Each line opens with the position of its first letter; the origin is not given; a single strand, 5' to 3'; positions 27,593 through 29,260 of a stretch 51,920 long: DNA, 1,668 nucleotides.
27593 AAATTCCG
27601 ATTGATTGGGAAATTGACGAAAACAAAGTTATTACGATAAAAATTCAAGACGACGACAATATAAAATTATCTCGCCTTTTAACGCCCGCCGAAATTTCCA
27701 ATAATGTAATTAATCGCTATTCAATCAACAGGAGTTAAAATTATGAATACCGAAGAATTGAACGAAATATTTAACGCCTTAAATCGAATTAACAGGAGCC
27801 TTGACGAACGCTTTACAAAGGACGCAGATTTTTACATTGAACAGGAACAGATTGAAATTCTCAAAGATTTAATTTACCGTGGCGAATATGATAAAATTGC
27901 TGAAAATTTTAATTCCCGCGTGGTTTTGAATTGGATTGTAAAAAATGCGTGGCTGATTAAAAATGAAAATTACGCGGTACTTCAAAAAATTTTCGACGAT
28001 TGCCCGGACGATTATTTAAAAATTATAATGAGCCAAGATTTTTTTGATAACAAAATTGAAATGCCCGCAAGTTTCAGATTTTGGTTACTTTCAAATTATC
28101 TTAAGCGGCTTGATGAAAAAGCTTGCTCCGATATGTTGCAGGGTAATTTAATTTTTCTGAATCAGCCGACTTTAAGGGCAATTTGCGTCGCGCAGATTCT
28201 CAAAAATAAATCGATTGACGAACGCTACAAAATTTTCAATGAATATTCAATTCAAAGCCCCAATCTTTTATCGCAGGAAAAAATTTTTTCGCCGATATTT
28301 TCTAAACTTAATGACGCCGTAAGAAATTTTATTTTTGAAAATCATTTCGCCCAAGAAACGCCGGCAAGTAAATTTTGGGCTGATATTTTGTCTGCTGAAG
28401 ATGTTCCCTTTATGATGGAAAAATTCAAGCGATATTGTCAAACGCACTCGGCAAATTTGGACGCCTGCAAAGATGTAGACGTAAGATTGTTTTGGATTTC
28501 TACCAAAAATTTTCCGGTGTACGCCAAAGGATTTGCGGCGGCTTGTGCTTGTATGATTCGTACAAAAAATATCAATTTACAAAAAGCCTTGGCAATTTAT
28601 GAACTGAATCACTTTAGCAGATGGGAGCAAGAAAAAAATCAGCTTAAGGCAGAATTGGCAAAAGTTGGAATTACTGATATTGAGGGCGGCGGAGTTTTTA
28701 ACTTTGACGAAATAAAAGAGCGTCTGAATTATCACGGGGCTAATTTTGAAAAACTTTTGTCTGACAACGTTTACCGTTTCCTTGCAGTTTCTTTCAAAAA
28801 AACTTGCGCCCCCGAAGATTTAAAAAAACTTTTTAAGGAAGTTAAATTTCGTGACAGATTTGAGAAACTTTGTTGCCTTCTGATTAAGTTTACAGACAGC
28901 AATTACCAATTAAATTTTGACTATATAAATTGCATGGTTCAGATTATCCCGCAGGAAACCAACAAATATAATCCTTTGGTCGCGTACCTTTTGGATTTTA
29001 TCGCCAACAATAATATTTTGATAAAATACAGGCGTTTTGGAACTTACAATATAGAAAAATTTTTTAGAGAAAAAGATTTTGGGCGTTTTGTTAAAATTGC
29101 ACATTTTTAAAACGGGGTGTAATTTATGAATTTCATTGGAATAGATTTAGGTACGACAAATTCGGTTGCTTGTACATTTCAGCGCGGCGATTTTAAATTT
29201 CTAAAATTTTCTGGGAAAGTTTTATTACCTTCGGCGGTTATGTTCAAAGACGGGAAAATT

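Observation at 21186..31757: Nine-gene operon of four divergent lidless Hsp70 paralogues, each followed by a partner gene, ending in an AAA+ ATPase: candidate undescribed Hsp70-centred system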

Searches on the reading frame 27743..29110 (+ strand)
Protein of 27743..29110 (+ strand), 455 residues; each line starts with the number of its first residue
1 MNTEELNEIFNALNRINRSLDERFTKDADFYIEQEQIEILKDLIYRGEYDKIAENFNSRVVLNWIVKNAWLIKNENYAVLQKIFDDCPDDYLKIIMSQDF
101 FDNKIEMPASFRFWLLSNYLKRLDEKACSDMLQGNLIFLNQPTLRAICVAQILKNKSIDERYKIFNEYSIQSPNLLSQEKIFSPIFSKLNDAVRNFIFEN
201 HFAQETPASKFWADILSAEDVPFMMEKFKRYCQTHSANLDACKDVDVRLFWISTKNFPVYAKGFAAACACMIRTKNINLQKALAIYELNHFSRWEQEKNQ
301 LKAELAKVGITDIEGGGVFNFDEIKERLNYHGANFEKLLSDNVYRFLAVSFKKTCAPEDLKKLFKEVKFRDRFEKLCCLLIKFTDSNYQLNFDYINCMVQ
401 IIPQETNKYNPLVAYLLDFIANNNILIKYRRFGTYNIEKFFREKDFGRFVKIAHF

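Call 4: search_protein_families(library=pfam, proteins=[window:27743-29110:+], max_evalue=0.01)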
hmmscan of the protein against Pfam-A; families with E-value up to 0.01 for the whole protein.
window:27743-29110:+ (455 aa): 0 families

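Call 5: search_protein_families(library=padloc, proteins=[window:27743-29110:+], max_evalue=0.01)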
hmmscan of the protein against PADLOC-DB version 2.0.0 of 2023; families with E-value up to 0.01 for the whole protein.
window:27743-29110:+ (455 aa): 0 families

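Call 6: search_protein_families(library=ncbifam, proteins=[window:27743-29110:+], max_evalue=0.01)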
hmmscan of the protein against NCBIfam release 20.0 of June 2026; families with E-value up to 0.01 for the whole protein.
window:27743-29110:+ (455 aa): 0 families

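Call 11: find_homologous_proteins(query=window:27743-29107:+, max_evalue=0.001)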
Query window:27743-29107:+ (455 aa): 10 proteins with E <= 0.001 among 5074 candidates.
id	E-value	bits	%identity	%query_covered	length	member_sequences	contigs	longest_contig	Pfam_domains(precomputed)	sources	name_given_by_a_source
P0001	3.5e-289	977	95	100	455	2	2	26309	-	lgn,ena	-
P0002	3.9e-89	318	39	100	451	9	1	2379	-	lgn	-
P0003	6.8e-88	314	38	100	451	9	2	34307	-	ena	-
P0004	1.6e-85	306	39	100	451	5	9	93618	-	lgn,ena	-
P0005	7.6e-82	294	37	100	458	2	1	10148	-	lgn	-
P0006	1.9e-76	276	38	100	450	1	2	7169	-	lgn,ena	-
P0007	3.4e-76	275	38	100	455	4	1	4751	-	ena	-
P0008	6.3e-76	274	37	100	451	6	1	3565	-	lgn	-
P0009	1.6e-75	273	38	100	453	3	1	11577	-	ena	-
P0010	7.4e-65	238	35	100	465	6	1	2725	-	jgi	-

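Call 12: find_encoding_contigs(protein=P0004, flank=10000, max_places=4)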
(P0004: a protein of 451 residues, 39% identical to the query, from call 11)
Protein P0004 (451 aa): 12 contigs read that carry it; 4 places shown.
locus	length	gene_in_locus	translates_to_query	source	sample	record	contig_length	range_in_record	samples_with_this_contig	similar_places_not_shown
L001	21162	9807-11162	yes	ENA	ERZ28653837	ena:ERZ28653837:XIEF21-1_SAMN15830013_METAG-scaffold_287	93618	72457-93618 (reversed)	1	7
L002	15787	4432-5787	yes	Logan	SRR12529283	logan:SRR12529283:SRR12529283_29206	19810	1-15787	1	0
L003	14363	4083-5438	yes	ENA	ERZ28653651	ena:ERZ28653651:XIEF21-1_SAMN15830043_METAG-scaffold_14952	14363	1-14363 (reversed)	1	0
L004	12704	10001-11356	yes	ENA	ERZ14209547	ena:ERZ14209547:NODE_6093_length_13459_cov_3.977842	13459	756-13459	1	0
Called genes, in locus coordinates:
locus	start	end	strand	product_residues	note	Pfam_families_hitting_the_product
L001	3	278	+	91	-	?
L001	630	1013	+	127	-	PF12844:HTH_19, PF13560:HTH_31 (weak), PF01381:HTH_3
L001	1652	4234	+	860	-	PF00012:HSP70, PF13638:PIN_4, PF00012:HSP70, PF06723:MreB_Mbl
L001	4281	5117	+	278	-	-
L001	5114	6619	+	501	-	PF00012:HSP70, PF06723:MreB_Mbl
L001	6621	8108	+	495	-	-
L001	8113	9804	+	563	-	PF00012:HSP70, PF06723:MreB_Mbl (faint)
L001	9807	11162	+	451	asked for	-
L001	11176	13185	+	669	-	PF00012:HSP70, PF06723:MreB_Mbl, PF05762:VWA_CoxE, PF00092:VWA, PF13519:VWA_2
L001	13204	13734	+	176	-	-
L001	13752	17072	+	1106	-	PF01935:DUF87 (weak)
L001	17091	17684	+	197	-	-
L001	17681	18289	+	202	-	-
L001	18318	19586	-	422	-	PF02447:GntP_permease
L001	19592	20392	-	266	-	-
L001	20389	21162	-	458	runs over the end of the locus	PF00583:Acetyltransf_1 (weak), PF04055:Radical_SAM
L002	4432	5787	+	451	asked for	-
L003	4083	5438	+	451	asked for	-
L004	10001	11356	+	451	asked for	-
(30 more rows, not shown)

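Call 13: find_encoding_contigs(protein=P0003, flank=10000, max_places=3)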
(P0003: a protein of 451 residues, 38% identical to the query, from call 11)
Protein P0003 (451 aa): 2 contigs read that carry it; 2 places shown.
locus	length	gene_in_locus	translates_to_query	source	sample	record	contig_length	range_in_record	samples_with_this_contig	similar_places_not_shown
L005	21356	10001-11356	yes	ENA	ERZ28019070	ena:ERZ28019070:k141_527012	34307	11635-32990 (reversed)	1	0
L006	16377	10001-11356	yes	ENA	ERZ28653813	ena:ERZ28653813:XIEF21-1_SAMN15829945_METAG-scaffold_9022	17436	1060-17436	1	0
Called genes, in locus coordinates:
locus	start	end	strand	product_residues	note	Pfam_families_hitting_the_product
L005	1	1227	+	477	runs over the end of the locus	-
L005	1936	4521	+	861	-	PF00012:HSP70, PF13638:PIN_4, PF00012:HSP70, PF06723:MreB_Mbl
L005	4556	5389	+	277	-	-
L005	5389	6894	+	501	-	PF00012:HSP70, PF06723:MreB_Mbl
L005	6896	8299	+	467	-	-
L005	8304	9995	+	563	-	PF06723:MreB_Mbl (faint), PF00012:HSP70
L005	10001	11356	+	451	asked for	-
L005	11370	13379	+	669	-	PF00012:HSP70, PF06723:MreB_Mbl, PF05762:VWA_CoxE, PF00092:VWA, PF13519:VWA_2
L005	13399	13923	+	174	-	-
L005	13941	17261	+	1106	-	PF05872:HerA_C (faint), PF01935:DUF87 (weak), PF13401:AAA_22 (faint)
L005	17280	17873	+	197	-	-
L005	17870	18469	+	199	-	-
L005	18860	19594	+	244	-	PF00072:Response_reg, PF04397:LytTR (weak)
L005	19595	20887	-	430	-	PF14501:HATPase_c_5 (weak)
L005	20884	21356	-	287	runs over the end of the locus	-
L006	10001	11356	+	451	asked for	-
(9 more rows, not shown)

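Call 15: find_related_loci(query=A1, collection=genome_contigs, flank=10000)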
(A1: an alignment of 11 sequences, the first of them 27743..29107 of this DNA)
Query A1 (455 aa) in genome_contigs; peptide patterns used: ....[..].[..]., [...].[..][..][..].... (x = any residue, [..] = any of these).
100 stretches matched a pattern; 4 encode a relative of the query (tblastn E <= 1e-3); 4 distinct loci.
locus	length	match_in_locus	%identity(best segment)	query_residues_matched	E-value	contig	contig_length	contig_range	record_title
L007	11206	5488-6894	35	1-452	1e-85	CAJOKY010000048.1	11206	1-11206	uncultured Selenomonadaceae bacterium isolate Reindeer_1_mag_172 genome assembly, contig: scaffold_6785, whole genome sh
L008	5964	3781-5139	38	1-455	4e-85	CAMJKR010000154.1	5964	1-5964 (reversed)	MAG: uncultured Selenomonadales bacterium isolate SRR12081298_bin.24_metaWRAP_v1.3_MAG genome assembly, contig: ERZ12289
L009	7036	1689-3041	36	1-455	4e-82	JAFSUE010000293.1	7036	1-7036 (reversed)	MAG: Selenomonadaceae bacterium isolate RGIG3477 Goat_Rumen.Co__c2311505, whole genome shotgun sequence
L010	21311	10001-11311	44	1-445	3e-107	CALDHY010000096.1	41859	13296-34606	MAG TPA_asm: uncultured Selenomonadales bacterium isolate ERR1278074_bin.57_CONCOCT_v1.1_MAG genome assembly, contig: ER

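Call 17: find_encoding_contigs(protein=P0001, flank=10000, max_places=3)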
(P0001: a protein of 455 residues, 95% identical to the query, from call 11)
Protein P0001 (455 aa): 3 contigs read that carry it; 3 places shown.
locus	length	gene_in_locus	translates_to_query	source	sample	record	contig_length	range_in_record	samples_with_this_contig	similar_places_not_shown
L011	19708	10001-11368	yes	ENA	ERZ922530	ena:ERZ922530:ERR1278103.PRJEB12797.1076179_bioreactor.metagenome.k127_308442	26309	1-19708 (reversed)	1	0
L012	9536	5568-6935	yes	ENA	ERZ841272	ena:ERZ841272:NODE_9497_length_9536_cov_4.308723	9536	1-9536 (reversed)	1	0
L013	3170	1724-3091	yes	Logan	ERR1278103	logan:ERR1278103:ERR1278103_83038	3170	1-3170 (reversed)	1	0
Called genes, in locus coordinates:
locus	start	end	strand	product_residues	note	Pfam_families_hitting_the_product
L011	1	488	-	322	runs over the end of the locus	PF10112:Halogen_Hydrol, PF05154:TM2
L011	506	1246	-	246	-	PF02811:PHP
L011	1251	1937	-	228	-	PF00834:Ribul_P_3_epim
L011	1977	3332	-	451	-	PF00083:Sugar_tr, PF07690:MFS_1, PF06779:MFS_4, PF07690:MFS_1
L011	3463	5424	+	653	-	PF13638:PIN_4, PF00012:HSP70, PF06723:MreB_Mbl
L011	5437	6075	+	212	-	-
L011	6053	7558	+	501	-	PF00012:HSP70, PF06723:MreB_Mbl (weak)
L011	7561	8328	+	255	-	-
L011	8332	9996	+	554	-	PF00012:HSP70, PF06723:MreB_Mbl (faint)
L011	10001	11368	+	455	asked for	-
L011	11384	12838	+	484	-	PF00012:HSP70, PF06723:MreB_Mbl, PF00012:HSP70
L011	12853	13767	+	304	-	PF00004:AAA, PF13173:AAA_14 (faint), PF17862:AAA_lid_3 (faint)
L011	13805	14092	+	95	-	PF03692:CxxCxxCC (faint)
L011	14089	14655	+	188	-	PF01965:DJ-1_PfpI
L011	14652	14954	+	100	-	-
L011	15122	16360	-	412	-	PF02734:Dak2, PF21645:FakA-like_M, PF13684:FakA-like_C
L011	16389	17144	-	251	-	PF00072:Response_reg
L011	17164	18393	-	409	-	PF01551:Peptidase_M23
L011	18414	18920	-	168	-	PF14584:DUF4446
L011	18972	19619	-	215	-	PF06971:Put_DNA-bind_N, PF02629:CoA_binding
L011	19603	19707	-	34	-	?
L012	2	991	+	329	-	?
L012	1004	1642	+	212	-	-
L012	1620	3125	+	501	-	PF00012:HSP70, PF06723:MreB_Mbl (weak)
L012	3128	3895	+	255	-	-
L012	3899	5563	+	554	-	PF00012:HSP70, PF06723:MreB_Mbl (faint)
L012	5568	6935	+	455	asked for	-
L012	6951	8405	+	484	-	PF00012:HSP70, PF06723:MreB_Mbl, PF00012:HSP70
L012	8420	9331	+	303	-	PF00004:AAA, PF13173:AAA_14 (faint), PF17862:AAA_lid_3 (weak)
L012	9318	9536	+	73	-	?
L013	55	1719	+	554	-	PF00012:HSP70, PF06723:MreB_Mbl (faint)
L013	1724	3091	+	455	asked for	-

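Call 49: predict_structure(alignment_id=A1)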
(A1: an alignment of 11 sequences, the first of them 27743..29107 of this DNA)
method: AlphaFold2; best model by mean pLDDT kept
length: 455 residues; sequences in the alignment: 11
mean_pLDDT: 82.6   pTM: 0.62
mean pLDDT of the five models: 82.6, 82.4, 81.4, 80.9, 79.4
residues with pLDDT >= 90: 156; 70-90: 232; 50-70: 48; < 50: 19
segments of 3 or more residues with pLDDT < 50: 15-29
pLDDT, mean of each block of 10 residues (from residue 1): 69 50 44 75 83 81 82 79 85 77 74 90 92 85 93 95 95 90 93 96 87 94 97 87 87 92 94 66 82 78 92 70 87 61 77 86 90 89 65 89 88 89 80 86 88 61
secondary structure, 60 per line:
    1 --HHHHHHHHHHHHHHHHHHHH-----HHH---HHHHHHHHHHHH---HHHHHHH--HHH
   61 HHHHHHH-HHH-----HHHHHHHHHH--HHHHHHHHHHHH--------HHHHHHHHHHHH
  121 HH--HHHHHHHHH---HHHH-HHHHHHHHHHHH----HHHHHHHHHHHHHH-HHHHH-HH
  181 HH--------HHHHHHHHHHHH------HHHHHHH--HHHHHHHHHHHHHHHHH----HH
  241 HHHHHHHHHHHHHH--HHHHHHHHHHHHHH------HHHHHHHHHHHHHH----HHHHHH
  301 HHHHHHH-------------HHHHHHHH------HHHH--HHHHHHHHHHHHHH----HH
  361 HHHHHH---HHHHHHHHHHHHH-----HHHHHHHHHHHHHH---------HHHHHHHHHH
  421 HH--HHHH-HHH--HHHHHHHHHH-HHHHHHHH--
elements in order: H3-22 H34-45 H49-55 H58-67 H77-86 H89-100 H109-122 H125-133 H137-140 H142-153 H158-171 H173-177 H179-182 H191-202 H209-215 H218-234 H239-254 H257-270 H277-290 H295-307 H321-328 H335-338 H341-354 H359-366 H370-382 H388-401 H411-422 H425-428 H435-444 H446-453

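Call 52: fold_search(model_id=the predicted structure, library=pdb)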
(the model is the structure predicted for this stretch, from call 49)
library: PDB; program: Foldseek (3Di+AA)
matches with E <= 10: 731; with E <= 0.001: 0
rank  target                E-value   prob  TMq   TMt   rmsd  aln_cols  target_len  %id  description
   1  7rdr_A                1.2e-02  0.80  0.15  0.15  22.9       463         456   12  Circular tandem repeat protein with novel repeat topology and enhanced subunit contact surfaces (released 2021-09-01)
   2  8v3b_a                4.4e-02  0.44  0.13  0.14  19.7       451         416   14  Computational Designed Nanocage O43_129_+4 (released 2024-03-13)
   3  9ijj_AC               5.0e-02  0.92  0.24  0.23  24.1       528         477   12  In situ structure of the central apparatus in mouse sperm axoneme. (released 2025-06-04)
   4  9b31_A                6.5e-02  0.57  0.17  0.11  19.6       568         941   11  Cryo-EM structure of yeast (Nap1)2-Kap114-H2A-H2B (released 2024-11-27)
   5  9eof_G                6.8e-02  0.75  0.21  0.14  24.0       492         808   13  Structure of the human INTS5/8/10/15 subcomplex (released 2024-06-12)
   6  8cwy_A                8.2e-02  0.33  0.11  0.11  24.0       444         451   12  Accurate computational design of genetically encoded 3D protein crystals (released 2023-11-01)
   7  9b3f_A                1.0e-01  0.60  0.19  0.12  18.9       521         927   12  Cryo-EM structure of yeast (Nap1)2-H2A-H2B-Kap114 (released 2024-11-27)
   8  8r0a_N                1.0e-01  0.89  0.27  0.18  27.6       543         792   10  Cryo-EM structure of the cross-exon pre-B+5'ss complex (released 2024-05-22)
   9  3zjy_E                1.0e-01  0.57  0.18  0.13  21.4       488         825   11  Crystal Structure of Importin 13 - RanGTP - eIF1A complex (released 2013-04-10)
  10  7sqc_N1               1.1e-01  0.66  0.18  0.17  22.8       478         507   11  Ciliary C1 central pair apparatus isolated from Chlamydomonas reinhardtii (released 2022-04-13)
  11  8fn4_4                1.2e-01  0.66  0.21  0.15  22.1       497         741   11  Cryo-EM structure of RNase-treated RESC-A in trypanosomal RNA editing (released 2023-07-19)
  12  5dhf_C                1.2e-01  0.63  0.21  0.13  21.7       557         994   11  Crystal Structure of hRio2 NES Peptide in complex with CRM1-Ran-RanBP1 (released 2015-09-16)
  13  8rx0_E                1.2e-01  0.54  0.20  0.16  25.4       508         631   10  (NEDD8)-CRL2VHL-MZ1-Brd4BD2-Ub(G76S, K48C)-UBE2R1(C93K, S138C, C191S, C223S)-Ub (released 2024-03-06)
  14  8f19_A                1.3e-01  0.63  0.20  0.13  19.1       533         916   11  Cryo-EM structure of Kap114 bound to Gsp1 (RanGTP) (released 2023-07-26)
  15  5ctq_D                1.3e-01  0.57  0.19  0.17  28.7       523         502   11  Crystal structure of human SART3/TIP110 half-a TPR (HAT) domain (released 2016-04-27)
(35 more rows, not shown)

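Call 54: search_protein_families(library=pfam, proteins=[L001:13204-13731:+, L001:13752-17069:+, L001:17091-17681:+, L001:17681-18286:+, L001:1652-2300:+, L007:7086-7607:+, L007:7615-8058:+, L007:8184-8954:+], max_evalue=0.01)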
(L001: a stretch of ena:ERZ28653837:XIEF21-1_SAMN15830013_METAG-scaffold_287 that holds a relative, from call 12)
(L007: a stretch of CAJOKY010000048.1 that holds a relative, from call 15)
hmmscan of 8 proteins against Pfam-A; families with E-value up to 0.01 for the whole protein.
L001:13204-13731:+ (176 aa): 0 families

L001:13752-17069:+ (1106 aa): 6 families
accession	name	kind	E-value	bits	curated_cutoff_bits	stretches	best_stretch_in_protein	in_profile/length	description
PF01935.23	DUF87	-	1.3e-07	32.4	23.2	1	599-693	4-100/220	Helicase HerA, central domain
PF13401.12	AAA_22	-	2.5e-05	25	27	1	616-652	6-45/130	AAA domain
PF13238.12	AAA_18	-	0.00082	20.3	29.4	1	618-663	1-38/128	AAA domain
PF10412.15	TrwB_AAD_bind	-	0.00092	18.6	20.5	0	606-639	6-39/387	Type IV secretion-system coupling protein DNA-binding domain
PF01912.23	eIF-6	-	0.0028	17.5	25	1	855-953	51-150/197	eIF-6 family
PF00004.35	AAA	-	0.0032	18.4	21.2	0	619-650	2-33/131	ATPase family associated with various cellular activities (AAA)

L001:17091-17681:+ (197 aa): 0 families

L001:17681-18286:+ (202 aa): 1 family
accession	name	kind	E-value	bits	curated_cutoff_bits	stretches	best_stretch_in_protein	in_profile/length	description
PF19753.4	DUF6240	-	0.003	17.4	26.6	1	29-132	133-239/276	Family of unknown function (DUF6240)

L001:1652-2300:+ (216 aa): 1 family
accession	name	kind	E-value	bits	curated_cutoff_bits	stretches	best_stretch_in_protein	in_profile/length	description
PF00069.31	Pkinase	-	0.00019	21.4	31.7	1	54-136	155-247/263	Protein kinase domain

L007:7086-7607:+ (174 aa): 1 family
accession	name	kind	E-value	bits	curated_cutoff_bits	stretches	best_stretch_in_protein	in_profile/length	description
PF01923.23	Cob_adeno_trans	-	3.8e-52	177.2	24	1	3-161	1-170/171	Cobalamin adenosyltransferase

L007:7615-8058:+ (148 aa): 2 families
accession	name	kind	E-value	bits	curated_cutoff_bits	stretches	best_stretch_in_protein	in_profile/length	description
PF02050.21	FliJ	-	2.6e-14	53.9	28.4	1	20-143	1-121/123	Flagellar FliJ protein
PF16789.10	YscO-like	-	0.00064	20.2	27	0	5-144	3-154/161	YscO-like protein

L007:8184-8954:+ (257 aa): 2 families
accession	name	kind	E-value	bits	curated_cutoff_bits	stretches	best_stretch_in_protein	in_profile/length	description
PF01464.25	SLT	-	6.9e-25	87.3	21.3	1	139-244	2-114/117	Transglycosylase SLT domain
PF13406.11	SLT_2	-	0.0063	16.2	24.3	0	145-191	123-172/292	Transglycosylase SLT domain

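Call 58: find_encoding_contigs(protein=P0005, flank=10000, max_places=2)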
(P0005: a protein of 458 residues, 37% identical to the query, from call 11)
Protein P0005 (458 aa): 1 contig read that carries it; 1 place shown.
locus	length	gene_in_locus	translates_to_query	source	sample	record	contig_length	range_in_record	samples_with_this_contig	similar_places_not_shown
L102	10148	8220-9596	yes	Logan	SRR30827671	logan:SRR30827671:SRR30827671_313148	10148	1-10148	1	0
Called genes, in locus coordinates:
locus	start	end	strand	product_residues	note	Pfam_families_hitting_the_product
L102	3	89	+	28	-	?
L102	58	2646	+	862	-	PF00012:HSP70, PF13638:PIN_4, PF00012:HSP70, PF06723:MreB_Mbl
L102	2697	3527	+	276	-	-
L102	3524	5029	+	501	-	PF00012:HSP70, PF06723:MreB_Mbl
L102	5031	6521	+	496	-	-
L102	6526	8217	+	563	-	PF00012:HSP70, PF06723:MreB_Mbl (faint)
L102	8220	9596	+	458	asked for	-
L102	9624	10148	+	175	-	?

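Call 59: find_encoding_contigs(protein=P0009, flank=10000, max_places=2)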
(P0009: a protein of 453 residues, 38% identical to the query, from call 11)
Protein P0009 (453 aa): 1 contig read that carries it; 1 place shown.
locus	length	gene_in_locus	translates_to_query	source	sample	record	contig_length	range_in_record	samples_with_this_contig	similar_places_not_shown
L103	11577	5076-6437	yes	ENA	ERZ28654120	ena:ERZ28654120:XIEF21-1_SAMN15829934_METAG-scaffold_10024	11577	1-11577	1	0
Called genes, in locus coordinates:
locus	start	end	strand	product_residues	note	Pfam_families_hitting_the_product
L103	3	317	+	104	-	?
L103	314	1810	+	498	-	PF00012:HSP70, PF06723:MreB_Mbl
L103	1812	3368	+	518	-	-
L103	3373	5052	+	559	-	PF00012:HSP70, PF06723:MreB_Mbl (faint)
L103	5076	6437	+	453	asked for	-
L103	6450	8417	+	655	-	-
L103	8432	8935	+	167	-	-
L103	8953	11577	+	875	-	?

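Call 60: search_dna_similar(query=window:27743-29107:+, collection=plasmids, mode=protein, max_evalue=0.001, max_rows=10)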
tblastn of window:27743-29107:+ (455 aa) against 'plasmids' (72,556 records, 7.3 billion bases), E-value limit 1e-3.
No match.

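Call 61: search_dna_similar(query=window:27743-29107:+, collection=phages, mode=protein, max_evalue=0.001, max_rows=10)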
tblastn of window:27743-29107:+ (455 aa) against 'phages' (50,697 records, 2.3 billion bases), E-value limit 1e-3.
No match.

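Call 68: search_protein_families(library=padloc, proteins=[L001:13204-13731:+, L001:13752-17069:+, L001:17091-17681:+, L001:17681-18286:+, L001:11176-13182:+, L001:1652-4231:+, L001:630-1010:+], max_evalue=0.001)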
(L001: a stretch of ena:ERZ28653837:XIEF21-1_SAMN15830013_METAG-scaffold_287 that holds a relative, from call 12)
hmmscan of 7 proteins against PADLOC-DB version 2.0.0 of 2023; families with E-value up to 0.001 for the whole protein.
L001:13204-13731:+ (176 aa): 0 families

L001:13752-17069:+ (1106 aa): 12 families
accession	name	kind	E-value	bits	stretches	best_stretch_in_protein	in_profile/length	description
PDLC04140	mad8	-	4.2e-22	77.1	1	606-962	19-299/314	mads_8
PDLC04103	HerA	-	3.4e-19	66.6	1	821-963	416-557/579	-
PDLC04105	HerA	-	1.1e-16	58.6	1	824-966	397-539/576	-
PDLC04106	HerA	-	7.2e-15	52.5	1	827-968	490-634/667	-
PDLC01055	HerA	-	8e-14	49.3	2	588-667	130-213/532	Type III coevolved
PDLC04097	HerA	-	1.9e-13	47.9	1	840-965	467-595/618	-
PDLC04102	HerA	-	2.1e-11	40.9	1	818-967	477-624/654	-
PDLC04098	HerA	-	3.3e-11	40.4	1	821-965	499-649/686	-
PDLC04100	HerA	-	1e-10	38.9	1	843-966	437-559/580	-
PDLC02185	HerA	-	1.6e-10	38.3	1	843-964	443-563/585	-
PDLC04104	HerA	-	1.2e-09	35.4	1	816-964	190-338/379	-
PDLC02188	HerA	-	6.1e-09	33.3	1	841-975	423-555/578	-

L001:17091-17681:+ (197 aa): 0 families

L001:17681-18286:+ (202 aa): 0 families

L001:11176-13182:+ (669 aa): 1 family
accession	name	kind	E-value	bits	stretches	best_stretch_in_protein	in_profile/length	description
PDLC04731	PDC-M61B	-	8.2e-06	22.8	1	138-335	323-513/588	-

L001:1652-4231:+ (860 aa): 0 families

L001:630-1010:+ (127 aa): 15 families
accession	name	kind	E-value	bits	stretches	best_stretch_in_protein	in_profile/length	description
PDLC02926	HTH_VI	-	1.2e-13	49.1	1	18-93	6-82/92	-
PDLC03665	Control_protein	-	2.3e-08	32.2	1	22-80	14-74/77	control protein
PDLC04142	capH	-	4.4e-08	32.1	1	17-100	10-79/103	capH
PDLC03954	RmrA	-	1.1e-06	25.9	1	12-84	9-79/380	-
PDLC04775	PDC-M69A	-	1.2e-06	27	1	12-112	6-105/113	-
PDLC03666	Control_protein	-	2.5e-05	22.6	1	15-81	8-72/77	control protein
PDLC03943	RmrA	-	0.00011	19.4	1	13-122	2-110/370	-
PDLC03949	RmrA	-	0.00012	19.1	1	17-76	6-63/363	-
PDLC03671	Control_protein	-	0.00014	20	1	5-82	5-81/84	control protein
PDLC05046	PDC-S58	-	0.00019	18.3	1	23-109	365-446/452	-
PDLC03668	Control_protein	-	0.00021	19.8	1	19-69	14-62/79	control protein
PDLC03944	RmrA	-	0.00058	17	1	11-68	4-59/384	-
PDLC03955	RmrA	-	0.00061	17.1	1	16-71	23-76/371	-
PDLC03951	RmrA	-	0.00072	16.6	1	15-115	10-109/400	-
PDLC03952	RmrA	-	0.00075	16.4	1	14-72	23-79/395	-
